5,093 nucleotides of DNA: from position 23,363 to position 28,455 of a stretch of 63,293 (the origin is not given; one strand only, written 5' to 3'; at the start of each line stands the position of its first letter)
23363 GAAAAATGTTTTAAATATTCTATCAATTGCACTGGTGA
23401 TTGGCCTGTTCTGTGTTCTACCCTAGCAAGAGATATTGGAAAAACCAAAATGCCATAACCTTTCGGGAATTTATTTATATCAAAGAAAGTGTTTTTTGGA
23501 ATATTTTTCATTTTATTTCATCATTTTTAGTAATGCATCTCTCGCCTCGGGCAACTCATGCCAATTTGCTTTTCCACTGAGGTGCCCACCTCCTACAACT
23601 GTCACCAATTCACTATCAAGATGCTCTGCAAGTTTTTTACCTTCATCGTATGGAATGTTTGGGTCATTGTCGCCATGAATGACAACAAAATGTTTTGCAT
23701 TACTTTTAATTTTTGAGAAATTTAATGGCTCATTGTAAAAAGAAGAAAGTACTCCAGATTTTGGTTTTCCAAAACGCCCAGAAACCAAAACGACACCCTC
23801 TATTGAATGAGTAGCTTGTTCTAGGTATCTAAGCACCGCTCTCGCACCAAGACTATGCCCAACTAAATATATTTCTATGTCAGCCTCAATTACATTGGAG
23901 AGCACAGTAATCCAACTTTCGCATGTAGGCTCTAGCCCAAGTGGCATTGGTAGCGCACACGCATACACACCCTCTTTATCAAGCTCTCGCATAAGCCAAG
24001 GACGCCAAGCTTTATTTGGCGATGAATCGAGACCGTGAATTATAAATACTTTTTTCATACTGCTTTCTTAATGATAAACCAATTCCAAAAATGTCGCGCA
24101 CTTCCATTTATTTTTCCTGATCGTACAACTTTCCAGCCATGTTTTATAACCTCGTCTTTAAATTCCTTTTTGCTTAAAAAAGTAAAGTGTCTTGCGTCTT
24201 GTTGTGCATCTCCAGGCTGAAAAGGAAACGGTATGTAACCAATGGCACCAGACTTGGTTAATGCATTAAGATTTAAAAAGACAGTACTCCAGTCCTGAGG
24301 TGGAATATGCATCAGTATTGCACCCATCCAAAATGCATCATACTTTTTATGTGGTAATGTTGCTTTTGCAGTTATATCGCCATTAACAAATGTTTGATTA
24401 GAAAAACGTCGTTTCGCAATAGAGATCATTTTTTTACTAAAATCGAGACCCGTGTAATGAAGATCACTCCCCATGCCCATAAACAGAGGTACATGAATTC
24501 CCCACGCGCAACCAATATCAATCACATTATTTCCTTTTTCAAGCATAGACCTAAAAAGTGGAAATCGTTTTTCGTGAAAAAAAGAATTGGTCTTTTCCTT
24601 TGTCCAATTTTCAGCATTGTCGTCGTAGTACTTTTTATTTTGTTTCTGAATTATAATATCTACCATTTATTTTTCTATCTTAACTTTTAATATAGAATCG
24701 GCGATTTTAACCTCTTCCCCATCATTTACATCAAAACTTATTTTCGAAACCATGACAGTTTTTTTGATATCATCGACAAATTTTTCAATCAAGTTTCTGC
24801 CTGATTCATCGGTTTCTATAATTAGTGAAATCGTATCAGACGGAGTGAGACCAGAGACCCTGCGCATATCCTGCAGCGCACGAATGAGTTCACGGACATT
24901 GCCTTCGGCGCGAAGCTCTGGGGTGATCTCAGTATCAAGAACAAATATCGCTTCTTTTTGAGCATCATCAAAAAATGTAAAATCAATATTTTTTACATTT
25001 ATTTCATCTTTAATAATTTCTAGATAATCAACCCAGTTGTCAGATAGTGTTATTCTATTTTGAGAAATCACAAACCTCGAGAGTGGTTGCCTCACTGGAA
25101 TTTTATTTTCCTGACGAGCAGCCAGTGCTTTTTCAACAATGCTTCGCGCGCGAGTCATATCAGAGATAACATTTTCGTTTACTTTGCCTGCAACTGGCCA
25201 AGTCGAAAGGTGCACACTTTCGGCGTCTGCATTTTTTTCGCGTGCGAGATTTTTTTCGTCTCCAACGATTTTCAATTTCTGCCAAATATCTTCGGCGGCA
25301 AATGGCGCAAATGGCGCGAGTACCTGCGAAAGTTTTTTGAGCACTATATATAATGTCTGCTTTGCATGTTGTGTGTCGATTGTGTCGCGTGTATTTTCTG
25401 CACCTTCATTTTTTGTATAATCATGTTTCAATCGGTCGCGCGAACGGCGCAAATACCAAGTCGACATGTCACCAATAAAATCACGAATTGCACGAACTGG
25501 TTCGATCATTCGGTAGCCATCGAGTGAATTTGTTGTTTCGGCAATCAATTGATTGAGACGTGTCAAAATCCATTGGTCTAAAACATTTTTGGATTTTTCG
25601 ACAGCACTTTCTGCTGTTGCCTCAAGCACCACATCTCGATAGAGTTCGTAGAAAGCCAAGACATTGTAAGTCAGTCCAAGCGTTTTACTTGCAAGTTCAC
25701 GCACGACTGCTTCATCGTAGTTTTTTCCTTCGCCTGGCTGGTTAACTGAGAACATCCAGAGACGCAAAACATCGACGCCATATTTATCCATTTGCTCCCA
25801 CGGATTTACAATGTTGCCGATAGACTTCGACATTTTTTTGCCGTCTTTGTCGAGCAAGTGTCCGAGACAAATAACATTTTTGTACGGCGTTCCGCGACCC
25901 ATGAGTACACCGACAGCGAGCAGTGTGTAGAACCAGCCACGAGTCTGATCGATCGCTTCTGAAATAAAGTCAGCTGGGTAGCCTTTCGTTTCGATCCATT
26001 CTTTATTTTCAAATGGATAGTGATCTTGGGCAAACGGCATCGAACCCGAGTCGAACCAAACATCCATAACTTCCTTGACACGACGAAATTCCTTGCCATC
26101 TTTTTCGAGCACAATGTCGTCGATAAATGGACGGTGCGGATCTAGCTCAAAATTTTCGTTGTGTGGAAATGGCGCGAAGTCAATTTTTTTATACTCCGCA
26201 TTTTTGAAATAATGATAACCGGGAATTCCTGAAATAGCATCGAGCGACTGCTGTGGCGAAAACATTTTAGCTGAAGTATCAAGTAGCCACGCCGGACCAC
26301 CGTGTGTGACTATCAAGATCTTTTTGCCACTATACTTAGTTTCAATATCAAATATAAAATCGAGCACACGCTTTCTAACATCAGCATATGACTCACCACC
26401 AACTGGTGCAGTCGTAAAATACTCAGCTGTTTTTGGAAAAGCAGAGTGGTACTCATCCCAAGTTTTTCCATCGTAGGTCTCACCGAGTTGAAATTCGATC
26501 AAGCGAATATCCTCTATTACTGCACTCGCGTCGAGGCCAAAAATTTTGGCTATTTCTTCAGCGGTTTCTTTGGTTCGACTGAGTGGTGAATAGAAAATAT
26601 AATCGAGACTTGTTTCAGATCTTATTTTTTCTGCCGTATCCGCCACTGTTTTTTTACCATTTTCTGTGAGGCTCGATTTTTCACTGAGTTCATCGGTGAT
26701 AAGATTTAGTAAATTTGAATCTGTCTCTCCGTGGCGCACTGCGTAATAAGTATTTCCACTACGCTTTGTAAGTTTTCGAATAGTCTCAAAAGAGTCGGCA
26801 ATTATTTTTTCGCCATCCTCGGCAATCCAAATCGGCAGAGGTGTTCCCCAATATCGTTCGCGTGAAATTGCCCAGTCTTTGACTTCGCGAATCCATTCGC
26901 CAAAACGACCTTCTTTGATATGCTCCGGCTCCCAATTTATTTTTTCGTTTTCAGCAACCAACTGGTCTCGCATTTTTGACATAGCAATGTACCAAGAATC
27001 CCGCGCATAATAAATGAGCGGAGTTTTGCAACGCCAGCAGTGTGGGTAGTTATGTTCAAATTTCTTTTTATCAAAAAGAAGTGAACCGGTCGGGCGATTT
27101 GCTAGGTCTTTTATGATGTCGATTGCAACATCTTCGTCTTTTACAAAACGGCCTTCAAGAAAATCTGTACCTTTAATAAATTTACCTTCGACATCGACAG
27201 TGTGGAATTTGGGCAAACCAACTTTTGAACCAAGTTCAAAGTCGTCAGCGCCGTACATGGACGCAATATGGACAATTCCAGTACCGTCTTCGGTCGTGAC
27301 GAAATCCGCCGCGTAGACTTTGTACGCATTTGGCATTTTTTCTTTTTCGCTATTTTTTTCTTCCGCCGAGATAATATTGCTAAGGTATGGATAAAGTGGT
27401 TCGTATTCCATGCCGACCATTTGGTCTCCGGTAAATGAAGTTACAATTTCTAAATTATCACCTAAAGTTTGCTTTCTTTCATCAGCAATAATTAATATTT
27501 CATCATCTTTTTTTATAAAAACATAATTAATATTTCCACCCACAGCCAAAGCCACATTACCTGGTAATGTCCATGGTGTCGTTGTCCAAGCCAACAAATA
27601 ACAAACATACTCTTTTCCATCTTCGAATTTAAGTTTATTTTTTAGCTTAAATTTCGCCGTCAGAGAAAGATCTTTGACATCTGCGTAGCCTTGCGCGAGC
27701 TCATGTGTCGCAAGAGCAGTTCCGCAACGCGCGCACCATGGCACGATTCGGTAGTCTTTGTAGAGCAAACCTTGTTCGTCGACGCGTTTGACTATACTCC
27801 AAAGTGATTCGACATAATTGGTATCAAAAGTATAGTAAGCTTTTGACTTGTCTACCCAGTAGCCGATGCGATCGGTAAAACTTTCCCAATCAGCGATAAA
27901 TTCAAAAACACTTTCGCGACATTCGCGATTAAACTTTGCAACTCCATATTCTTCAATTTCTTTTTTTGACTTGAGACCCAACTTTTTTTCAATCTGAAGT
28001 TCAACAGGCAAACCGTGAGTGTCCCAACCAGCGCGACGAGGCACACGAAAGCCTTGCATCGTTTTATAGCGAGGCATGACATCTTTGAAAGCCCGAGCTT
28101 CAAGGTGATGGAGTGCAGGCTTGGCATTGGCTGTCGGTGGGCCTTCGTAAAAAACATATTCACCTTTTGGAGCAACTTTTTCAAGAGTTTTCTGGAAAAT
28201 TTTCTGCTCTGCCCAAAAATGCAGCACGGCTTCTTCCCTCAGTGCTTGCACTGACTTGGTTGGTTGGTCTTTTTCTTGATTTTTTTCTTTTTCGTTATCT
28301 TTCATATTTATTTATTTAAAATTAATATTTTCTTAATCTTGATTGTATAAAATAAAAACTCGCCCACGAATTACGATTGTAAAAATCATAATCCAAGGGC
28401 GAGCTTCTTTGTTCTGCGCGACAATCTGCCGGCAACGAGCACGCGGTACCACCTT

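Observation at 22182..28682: T-box-controlled operon coupling IleRS to a methyltransferase, two Ser-hydrolases and a cyclodipeptide-synthase-like protein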

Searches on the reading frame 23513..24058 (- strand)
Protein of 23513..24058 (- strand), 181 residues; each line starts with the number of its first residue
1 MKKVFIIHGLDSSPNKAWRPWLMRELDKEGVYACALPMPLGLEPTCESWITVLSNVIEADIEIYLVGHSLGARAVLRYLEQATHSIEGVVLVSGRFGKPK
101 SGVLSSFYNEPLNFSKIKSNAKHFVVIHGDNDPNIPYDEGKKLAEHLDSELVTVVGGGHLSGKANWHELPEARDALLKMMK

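Call 5: search_protein_families(library=pfam, proteins=[window:23513-24058:-], max_evalue=1)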
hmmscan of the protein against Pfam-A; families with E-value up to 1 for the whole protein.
window:23513-24058:- (181 aa): 14 families
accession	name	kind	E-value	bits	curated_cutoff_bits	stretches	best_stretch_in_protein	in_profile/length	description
PF06821.19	Ser_hydrolase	-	5.9e-23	82.1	22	1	5-176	2-170/172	Serine hydrolase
PF00561.26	Abhydrolase_1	-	2.3e-09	37.7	25.8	2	62-94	70-102/245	alpha/beta hydrolase fold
PF12697.13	Abhydrolase_6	-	1.5e-07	32.7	26.3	1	4-97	1-97/217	Alpha/beta hydrolase family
PF12146.15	Hydrolase_4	-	1.1e-06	28.6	27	1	61-99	76-114/239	Serine aminopeptidase, S33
PF08386.16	Abhydrolase_4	-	7.7e-05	23.2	21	1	119-160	32-74/103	TAP-like protein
PF00326.27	Peptidase_S9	-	0.00021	21.3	22.6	1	108-162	129-190/213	Prolyl oligopeptidase family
PF02230.22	Abhydrolase_2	-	0.00057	20.2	23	1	62-149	106-184/217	Phospholipase/Carboxylesterase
PF12695.13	Abhydrolase_5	-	0.001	19.3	27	1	23-159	19-140/164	Alpha/beta hydrolase family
PF10230.15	LIDHydrolase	-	0.002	18.4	27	1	50-92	69-116/262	Lipid-droplet associated hydrolase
PF03959.19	FSH1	-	0.0034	17.5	21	1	80-159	120-199/211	Serine hydrolase (FSH1)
PF20408.4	Abhydrolase_11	-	0.0078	16.4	27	1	45-133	60-139/193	Alpha/beta hydrolase domain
PF20434.5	BD-FAE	-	0.0095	15.9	26.8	1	116-147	184-215/215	BD-FAE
PF02310.24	B12-binding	-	0.076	13.3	32.1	0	62-86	7-31/121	B12 binding domain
PF05728.18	UPF0227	-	0.11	12.8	21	1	6-72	4-70/187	Uncharacterised protein family (UPF0227)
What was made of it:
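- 23513..24058 (-): PF06821 serine hydrolase A, 181 aa (GHSLG nucleophile motif). Call 5, E 5.9e-23.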

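Call 8: search_protein_families(library=ncbifam, proteins=[window:23513-24058:-], max_evalue=1)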
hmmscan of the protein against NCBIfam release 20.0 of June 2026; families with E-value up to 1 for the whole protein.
window:23513-24058:- (181 aa): 14 families
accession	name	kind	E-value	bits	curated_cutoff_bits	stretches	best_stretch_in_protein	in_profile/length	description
NF052610.1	macro_16_ester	equivalog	3.6e-06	26.5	420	1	117-170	219-273/281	alpha/beta fold macrolide esterase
NF053693.1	esterase_mleCBF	exception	4.1e-05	23.1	564.5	1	117-169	217-270/279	CBF family alpha/beta fold macrolide esterase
NF011457.0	PRK14875.1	equivalog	4.1e-05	22.7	307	1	4-93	135-230/372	acetoin dehydrogenase dihydrolipoyllysine-residue acetyltransferase subunit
TIGR03695.1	menH_SHCHC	equivalog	6.7e-05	22.4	208.55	1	60-97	70-107/252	2-succinyl-6-hydroxy-2,4-cyclohexadiene-1-carboxylate synthase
NF008340.0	PRK11126.1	equivalog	0.00054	19.3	261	1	59-97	76-115/255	2-succinyl-6-hydroxy-2,4-cyclohexadiene-1-carboxylate synthase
NF053684.1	esterase_mleBCA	exception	0.0013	17.9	570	1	123-169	226-273/281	BCA family alpha/beta fold macrolide esterase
NF041096.1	esterase_EstD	equivalog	0.0089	15.1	600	1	50-93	231-272/421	esterase EstD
NF053683.1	esterase_mleBRB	exception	0.012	15.2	585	1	124-171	222-270/280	BRB family alpha/beta fold macrolide esterase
NF033124.1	estX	equivalog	0.017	14.3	600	1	121-169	222-271/280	macrolide esterase EstX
NF041759.1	mac_hydro_EstT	equivalog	0.04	13.1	450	1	114-169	213-269/278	macrolide hydrolase EstT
NF051488.1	bifunc_PcaDC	exception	0.04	13.1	390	1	123-162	195-235/375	bifunctional 3-oxoadipate enol-lactonase/4-carboxymuconolactone decarboxylase PcaDC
TIGR03056.1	bchO_mg_che_rel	equivalog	0.063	12.3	172.55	0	117-161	216-261/278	alpha/beta fold hydrolase BchO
TIGR01607.1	PST-A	paralog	0.11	11.5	218.25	1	58-87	139-168/332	Plasmodium subtelomeric family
NF050058.1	e_dPHAscl_type1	hypoth_equivalog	0.12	11.9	150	1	63-146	106-203/276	extracellular catalytic domain type 1 short-chain-length polyhydroxyalkanoate depolymerase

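Call 68: find_encoding_contigs(protein=window:23513-24058:-, flank=6000, max_places=4)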
Protein window:23513-24058:- (181 aa): no gene with exactly this product is on record in the collection.
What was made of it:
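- Tried and rejected: Searching for the exact hydrolase A protein in public assemblies returned nothing (call 68).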

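Call 70: search_protein_families(library=padloc, proteins=[window:23513-24058:-], max_evalue=0.01)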
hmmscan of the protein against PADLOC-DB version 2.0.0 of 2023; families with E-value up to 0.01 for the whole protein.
window:23513-24058:- (181 aa): 0 families

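Call 71: search_protein_families(library=phrogs, proteins=[window:23513-24058:-], max_evalue=0.01)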
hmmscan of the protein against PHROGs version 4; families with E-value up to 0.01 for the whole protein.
window:23513-24058:- (181 aa): 2 families
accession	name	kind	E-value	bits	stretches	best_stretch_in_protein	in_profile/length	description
phrog_789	-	other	1e-09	38.7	1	116-166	536-586/637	esterase/lipase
phrog_18103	-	other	0.0025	18.8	1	53-98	97-144/178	esterase/lipase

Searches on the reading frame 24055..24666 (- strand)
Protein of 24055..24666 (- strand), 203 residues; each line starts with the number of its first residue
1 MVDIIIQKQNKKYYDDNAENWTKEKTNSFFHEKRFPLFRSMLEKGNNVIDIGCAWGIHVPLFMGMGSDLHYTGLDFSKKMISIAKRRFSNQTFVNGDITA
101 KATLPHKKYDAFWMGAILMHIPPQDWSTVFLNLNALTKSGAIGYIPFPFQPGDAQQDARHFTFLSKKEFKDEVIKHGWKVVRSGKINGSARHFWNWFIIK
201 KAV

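Call 5: search_protein_families(library=pfam, proteins=[window:24055-24666:-], max_evalue=1)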
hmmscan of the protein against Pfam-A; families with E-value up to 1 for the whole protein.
window:24055-24666:- (203 aa): 10 families
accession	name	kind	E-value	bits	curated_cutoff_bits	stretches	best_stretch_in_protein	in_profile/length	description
PF13649.12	Methyltransf_25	-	9e-14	52.4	27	1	48-140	1-96/97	Methyltransferase domain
PF08241.18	Methyltransf_11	-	3e-11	44.3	21.2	1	49-142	1-92/95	Methyltransferase domain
PF13847.12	Methyltransf_31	-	1.6e-10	41.3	27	1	43-124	2-90/145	Methyltransferase domain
PF08242.18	Methyltransf_12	-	7.5e-09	36.7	30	1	49-141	1-96/98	Methyltransferase domain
PF13489.12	Methyltransf_23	-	1.9e-07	31.4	27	1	42-180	20-161/164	Methyltransferase domain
PF02353.26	CMAS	-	0.0042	16.9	27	1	41-92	59-109/273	Mycolic acid cyclopropane synthetase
PF01209.24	Ubie_methyltran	-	0.018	14.8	20.1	1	41-97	44-101/233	ubiE/COQ5 methyltransferase family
PF01135.25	PCMT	-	0.027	14.7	20.3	1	10-94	39-124/210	Protein-L-isoaspartate(D-aspartate) O-methyltransferase (PCMT)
PF01728.25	FtsJ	-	0.035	14.5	24.1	1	41-105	18-82/181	FtsJ-like methyltransferase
PF05175.20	MTS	-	0.066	13.3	23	1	43-103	28-90/170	Methyltransferase small domain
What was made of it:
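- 24055..24666 (-): Class I SAM-dependent methyltransferase, 203 aa. Methyltransf_25, E 9e-14 (call 5).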

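Call 8: search_protein_families(library=ncbifam, proteins=[window:24055-24666:-], max_evalue=1)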
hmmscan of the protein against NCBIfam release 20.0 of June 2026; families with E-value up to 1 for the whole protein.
window:24055-24666:- (203 aa): 28 families (the best 25 are shown)
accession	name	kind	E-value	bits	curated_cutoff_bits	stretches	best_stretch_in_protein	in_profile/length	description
NF002463.0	PRK01683.1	equivalog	8.3e-08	32.1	297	1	37-141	24-124/258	trans-aconitate 2-methyltransferase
TIGR02021.1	BchM-ChlM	equivalog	2e-07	30.6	158.9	1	35-142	45-152/218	magnesium protoporphyrin IX methyltransferase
TIGR02072.1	BioC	equivalog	1.8e-06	27.9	184.95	1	45-113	35-102/244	malonyl-ACP O-methyltransferase BioC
NF043040.1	corrin_prot_MT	hypoth_equivalog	6.1e-06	25.8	180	1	40-138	37-140/216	corrinoid protein-associated methyltransferase CpaM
NF001244.0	PRK00216.1-5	equivalog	3.5e-05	23.2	216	1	42-112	46-122/236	bifunctional demethylmenaquinone methyltransferase/2-methoxy-6-polyprenyl-1,4-benzoquinol methylase UbiE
TIGR02752.1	MenG_heptapren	equivalog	5e-05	22.9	419.85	1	41-140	42-144/231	demethylmenaquinone methyltransferase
TIGR01983.1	UbiG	equivalog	8.8e-05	21.9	102.95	1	30-141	49-147/228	bifunctional 2-polyprenyl-6-hydroxyphenol methylase/3-demethylubiquinol 3-O-methyltransferase UbiG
NF001243.0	PRK00216.1-4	equivalog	0.00015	21.2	235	1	41-140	43-146/237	demethylmenaquinone methyltransferase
NF007610.0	PRK10258.1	equivalog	0.00021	20.7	342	1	45-114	43-109/251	malonyl-ACP O-methyltransferase BioC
NF008823.0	PRK11873.1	subfamily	0.00032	20.3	263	1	39-98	72-137/272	arsenite methyltransferase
NF053839.1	CPFASynBruc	equivalog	0.00035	19.7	600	1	33-93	163-222/410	cyclopropane fatty acid synthase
NF045882.1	PLipidMtase_Leg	equivalog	0.00038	20.3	390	1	43-92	41-87/207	phospholipid N-methyltransferase PmtA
NF008686.0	PRK11705.1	equivalog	0.00042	19.5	400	1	41-131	164-251/383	cyclopropane fatty acyl phospholipid synthase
NF045667.1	MTase_DVU1556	equivalog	0.00064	19.2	155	1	42-106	20-82/213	DVU_1556 family methyltransferase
NF008992.0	PRK12335.1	equivalog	0.001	18.3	303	1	18-182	98-258/289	SAM-dependent methyltransferase TehB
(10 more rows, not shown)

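Call 70: search_protein_families(library=padloc, proteins=[window:24055-24666:-], max_evalue=0.01)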
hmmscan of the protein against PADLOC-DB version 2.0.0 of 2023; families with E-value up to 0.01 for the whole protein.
window:24055-24666:- (203 aa): 1 family
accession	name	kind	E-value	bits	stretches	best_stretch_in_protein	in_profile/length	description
PDLC04134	mad2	-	1.2e-13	48.7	1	31-187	276-426/492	mads_2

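Call 71: search_protein_families(library=phrogs, proteins=[window:24055-24666:-], max_evalue=0.01)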
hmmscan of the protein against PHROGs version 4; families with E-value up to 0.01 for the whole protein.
window:24055-24666:- (203 aa): 3 families
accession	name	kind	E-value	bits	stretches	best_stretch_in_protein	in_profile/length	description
phrog_4752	-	other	1.4e-09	38.6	1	37-140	44-153/241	tRNA methyltransferase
phrog_22502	-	other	7.2e-09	36.8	1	10-126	37-156/276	methyltransferase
phrog_3382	-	other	0.0045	17.3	0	47-133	50-135/207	methyltransferase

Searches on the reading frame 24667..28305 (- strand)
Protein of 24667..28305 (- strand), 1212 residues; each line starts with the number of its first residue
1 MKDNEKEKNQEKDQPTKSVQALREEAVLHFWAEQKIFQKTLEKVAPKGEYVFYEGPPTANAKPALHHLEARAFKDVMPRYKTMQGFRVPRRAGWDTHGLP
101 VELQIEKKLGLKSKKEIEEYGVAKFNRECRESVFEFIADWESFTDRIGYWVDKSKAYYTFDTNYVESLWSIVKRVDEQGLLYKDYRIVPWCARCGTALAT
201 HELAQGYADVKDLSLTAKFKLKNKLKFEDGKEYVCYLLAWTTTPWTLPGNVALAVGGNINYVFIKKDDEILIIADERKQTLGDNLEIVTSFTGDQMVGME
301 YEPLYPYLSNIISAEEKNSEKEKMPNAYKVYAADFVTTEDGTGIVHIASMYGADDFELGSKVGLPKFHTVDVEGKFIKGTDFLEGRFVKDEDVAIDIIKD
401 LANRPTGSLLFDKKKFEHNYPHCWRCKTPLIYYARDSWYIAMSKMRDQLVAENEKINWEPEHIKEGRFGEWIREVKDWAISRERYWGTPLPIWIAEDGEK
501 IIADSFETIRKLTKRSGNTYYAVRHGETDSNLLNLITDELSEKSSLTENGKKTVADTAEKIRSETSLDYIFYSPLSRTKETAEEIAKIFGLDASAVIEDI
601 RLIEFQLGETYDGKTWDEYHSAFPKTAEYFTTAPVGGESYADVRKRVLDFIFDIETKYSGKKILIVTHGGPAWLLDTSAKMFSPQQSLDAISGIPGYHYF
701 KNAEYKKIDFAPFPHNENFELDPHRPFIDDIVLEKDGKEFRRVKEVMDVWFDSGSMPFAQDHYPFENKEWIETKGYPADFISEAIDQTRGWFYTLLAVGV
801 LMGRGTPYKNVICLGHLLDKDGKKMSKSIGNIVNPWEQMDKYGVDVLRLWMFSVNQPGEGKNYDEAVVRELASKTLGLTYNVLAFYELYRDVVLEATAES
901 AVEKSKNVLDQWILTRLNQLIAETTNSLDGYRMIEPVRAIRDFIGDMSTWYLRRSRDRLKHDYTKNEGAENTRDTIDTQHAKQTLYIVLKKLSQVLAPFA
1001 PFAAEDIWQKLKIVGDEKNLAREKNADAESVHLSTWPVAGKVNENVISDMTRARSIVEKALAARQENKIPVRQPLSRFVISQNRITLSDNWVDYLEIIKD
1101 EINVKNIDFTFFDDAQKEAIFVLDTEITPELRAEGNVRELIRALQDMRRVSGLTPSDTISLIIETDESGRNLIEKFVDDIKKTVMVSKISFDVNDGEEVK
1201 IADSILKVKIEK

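Call 5: search_protein_families(library=pfam, proteins=[window:24667-28305:-], max_evalue=1)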
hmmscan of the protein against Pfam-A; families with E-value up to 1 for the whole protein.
window:24667-28305:- (1212 aa): 7 families
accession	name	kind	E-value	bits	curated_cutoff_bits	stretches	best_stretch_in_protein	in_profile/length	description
PF00133.28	tRNA-synt_1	-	5e-118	394.9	22.7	2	27-516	2-271/414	tRNA synthetases class I (I, L, M and V)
PF08264.19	Anticodon_1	-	5.5e-30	104.6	25.1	1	910-1076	1-145/148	Anticodon-binding domain of tRNA ligase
PF00300.27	His_Phos_1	-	1.3e-29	103.7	21.7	1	521-677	2-156/194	Histidine phosphatase superfamily (branch 1)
PF19302.4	DUF5915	-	6.2e-18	65.5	27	1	1120-1212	101-194/195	Domain of unknown function (DUF5915)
PF09334.17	tRNA-synt_1g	-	1.4e-16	60.7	20.1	3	790-865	293-368/391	tRNA synthetases class I (M)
PF01406.26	tRNA-synt_1e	-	0.021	14.6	27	1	818-855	247-284/301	tRNA synthetases class I (C) catalytic domain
PF21476.4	PF0610-like_N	-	0.08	13.6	33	1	575-603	10-38/50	PF0610-like, N-terminal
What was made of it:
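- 26275..26745 (-): His_Phos_1 (histidine phosphatase) domain inserted in the IleRS catalytic core (aa 521-677). PF00300, E 1.3e-29 (call 5).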

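Call 8: search_protein_families(library=ncbifam, proteins=[window:24667-28305:-], max_evalue=1)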
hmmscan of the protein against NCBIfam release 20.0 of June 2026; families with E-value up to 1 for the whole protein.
window:24667-28305:- (1212 aa): 29 families (the best 25 are shown)
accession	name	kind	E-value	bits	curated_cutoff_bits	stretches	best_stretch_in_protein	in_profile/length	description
TIGR00392.1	ileS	equivalog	2.1e-255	850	621.4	2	21-519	9-505/861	isoleucine--tRNA ligase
NF000258.1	MupB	exception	9.9e-224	745.3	1900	3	22-495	7-458/1033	mupirocin-resistant isoleucine--tRNA ligase MupB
NF000257.1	MupA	exception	9.7e-223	742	1900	3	25-514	10-471/1024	mupirocin-resistant isoleucine--tRNA ligase MupA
TIGR00422.1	valS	equivalog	3.1e-110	369.6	612.1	3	735-1129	439-806/863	valine--tRNA ligase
NF009687.0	PRK13208.1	equivalog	2.4e-108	363.4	738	3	721-1111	432-790/801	valine--tRNA ligase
NF040702.1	ileS_w_GNAT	exception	7e-97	325.2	1999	3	17-270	16-274/1100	isoleucine--tRNA ligase, N-acetyltransferase domain-containing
NF004349.1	PRK05729.1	equivalog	3.1e-90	303.6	704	3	737-1126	431-787/860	valine--tRNA ligase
NF011492.0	PRK14900.1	equivalog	2.4e-59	201.2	1783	3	737-1088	447-777/1044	valine--tRNA ligase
NF000540.1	alt_ValS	exception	4e-52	177.2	900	3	716-1084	466-804/827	valine--tRNA ligase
NF008957.0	PRK12300.1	subfamily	4.1e-41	140.9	677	3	817-1059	619-825/946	leucine--tRNA ligase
TIGR00395.1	leuS_arch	equivalog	2.4e-35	121.8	648.5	3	809-1030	606-792/938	leucine--tRNA ligase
TIGR00396.1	leuS_bact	equivalog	3.4e-26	91.6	548.4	3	24-209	7-175/843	leucine--tRNA ligase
NF005567.0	PRK07238.1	equivalog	9e-22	77.9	326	1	517-673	177-331/378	bifunctional RNase H/acid phosphatase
TIGR03162.1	ribazole_cobC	equivalog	2.8e-21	75.7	162.9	1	522-686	3-162/176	alpha-ribazole phosphatase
TIGR00398.1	metG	equivalog_domain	1.5e-19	70.2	336.35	3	799-1020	302-510/530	methionine--tRNA ligase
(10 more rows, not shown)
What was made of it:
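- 24667..28305 (-): ileS, isoleucyl-tRNA synthetase, 1212 aa. TIGR00392 at 850 bits (cut-off 621.4); tRNA-synt_1, Anticodon_1 and DUF5915 domains (calls 5, 8).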
